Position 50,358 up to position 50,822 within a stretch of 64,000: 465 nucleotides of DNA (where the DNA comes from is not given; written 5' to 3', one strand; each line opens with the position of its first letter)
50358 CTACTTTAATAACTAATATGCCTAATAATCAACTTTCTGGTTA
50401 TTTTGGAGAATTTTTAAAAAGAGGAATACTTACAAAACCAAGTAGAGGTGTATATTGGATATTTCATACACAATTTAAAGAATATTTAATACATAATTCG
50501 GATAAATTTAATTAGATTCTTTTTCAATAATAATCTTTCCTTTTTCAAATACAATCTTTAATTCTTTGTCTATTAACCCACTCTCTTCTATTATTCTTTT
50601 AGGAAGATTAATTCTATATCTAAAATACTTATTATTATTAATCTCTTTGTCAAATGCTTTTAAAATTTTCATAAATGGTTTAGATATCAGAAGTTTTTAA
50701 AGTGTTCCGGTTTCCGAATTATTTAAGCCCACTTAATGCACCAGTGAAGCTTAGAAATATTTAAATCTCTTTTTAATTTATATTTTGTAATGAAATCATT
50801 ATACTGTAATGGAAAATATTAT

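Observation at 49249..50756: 1.49-kb insertion with 24-bp terminal inverted repeats and an 8-bp target-site duplication, carrying an archaeal AAA ATPase but no transposase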

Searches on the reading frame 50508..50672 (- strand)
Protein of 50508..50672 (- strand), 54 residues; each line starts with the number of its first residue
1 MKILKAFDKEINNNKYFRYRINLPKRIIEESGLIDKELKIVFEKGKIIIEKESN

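Call 9: search_protein_families(library=pfam, proteins=[window:50508-50672:-], max_evalue=0.01)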
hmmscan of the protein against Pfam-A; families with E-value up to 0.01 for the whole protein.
window:50508-50672:- (54 aa): 0 families

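Call 35: search_protein_families(library=pfam, proteins=[window:50508-50672:-], max_evalue=1)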
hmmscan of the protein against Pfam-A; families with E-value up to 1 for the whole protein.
window:50508-50672:- (54 aa): 2 families
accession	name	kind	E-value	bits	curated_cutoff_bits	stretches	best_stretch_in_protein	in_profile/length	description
PF08845.15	SymE_toxin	-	0.07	13.7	29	1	28-50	30-53/54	Toxin SymE, type I toxin-antitoxin system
PF04014.23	MazE_antitoxin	-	0.16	12.4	24.7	1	19-53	8-44/48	Antidote-toxin recognition MazE, bacterial antitoxin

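Call 36: search_protein_families(library=ncbifam, proteins=[window:50508-50672:-], max_evalue=0.1)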
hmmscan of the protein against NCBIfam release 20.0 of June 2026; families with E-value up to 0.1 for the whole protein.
window:50508-50672:- (54 aa): 0 families

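Call 52: search_protein_families(library=padloc, proteins=[window:50508-50672:-], max_evalue=0.01)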
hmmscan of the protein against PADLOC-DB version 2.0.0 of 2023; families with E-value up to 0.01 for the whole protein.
window:50508-50672:- (54 aa): 0 families

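Call 54: search_protein_families(library=phrogs, proteins=[window:50508-50672:-], max_evalue=0.01)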
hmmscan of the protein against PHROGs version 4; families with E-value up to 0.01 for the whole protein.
window:50508-50672:- (54 aa): 1 family
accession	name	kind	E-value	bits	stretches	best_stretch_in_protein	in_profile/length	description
phrog_2329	-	unknown function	5.8e-06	27.3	1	16-54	18-58/59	-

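Call 72: search_solved_structures(query=A2, max_evalue=10, show_alignments=2)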
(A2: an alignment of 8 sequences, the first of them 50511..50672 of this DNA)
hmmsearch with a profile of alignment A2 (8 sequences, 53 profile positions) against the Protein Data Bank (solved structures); distinct sequences matched with E-value up to 10: 7.
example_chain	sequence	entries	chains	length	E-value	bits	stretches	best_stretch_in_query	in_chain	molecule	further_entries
2mrn_A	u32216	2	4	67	0.0059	19.7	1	21-50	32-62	Antitoxin MazE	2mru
1mvf_D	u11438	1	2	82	0.0079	19.3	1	21-50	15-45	PemI-like protein 1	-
1ub4_C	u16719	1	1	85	0.008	19.3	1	21-50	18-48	MazE protein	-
4gio_A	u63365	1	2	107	0.18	14.9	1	3-36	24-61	Putative lipoprotein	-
9qdq_B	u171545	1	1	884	0.51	13.5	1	10-37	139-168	Nonsense-mediated mRNA decay factor EBS1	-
6q5h_A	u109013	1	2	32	0.8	12.9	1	25-48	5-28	CC-Hex*-L24D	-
3r46_A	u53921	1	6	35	0.89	12.7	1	25-48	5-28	coiled coil helix L24D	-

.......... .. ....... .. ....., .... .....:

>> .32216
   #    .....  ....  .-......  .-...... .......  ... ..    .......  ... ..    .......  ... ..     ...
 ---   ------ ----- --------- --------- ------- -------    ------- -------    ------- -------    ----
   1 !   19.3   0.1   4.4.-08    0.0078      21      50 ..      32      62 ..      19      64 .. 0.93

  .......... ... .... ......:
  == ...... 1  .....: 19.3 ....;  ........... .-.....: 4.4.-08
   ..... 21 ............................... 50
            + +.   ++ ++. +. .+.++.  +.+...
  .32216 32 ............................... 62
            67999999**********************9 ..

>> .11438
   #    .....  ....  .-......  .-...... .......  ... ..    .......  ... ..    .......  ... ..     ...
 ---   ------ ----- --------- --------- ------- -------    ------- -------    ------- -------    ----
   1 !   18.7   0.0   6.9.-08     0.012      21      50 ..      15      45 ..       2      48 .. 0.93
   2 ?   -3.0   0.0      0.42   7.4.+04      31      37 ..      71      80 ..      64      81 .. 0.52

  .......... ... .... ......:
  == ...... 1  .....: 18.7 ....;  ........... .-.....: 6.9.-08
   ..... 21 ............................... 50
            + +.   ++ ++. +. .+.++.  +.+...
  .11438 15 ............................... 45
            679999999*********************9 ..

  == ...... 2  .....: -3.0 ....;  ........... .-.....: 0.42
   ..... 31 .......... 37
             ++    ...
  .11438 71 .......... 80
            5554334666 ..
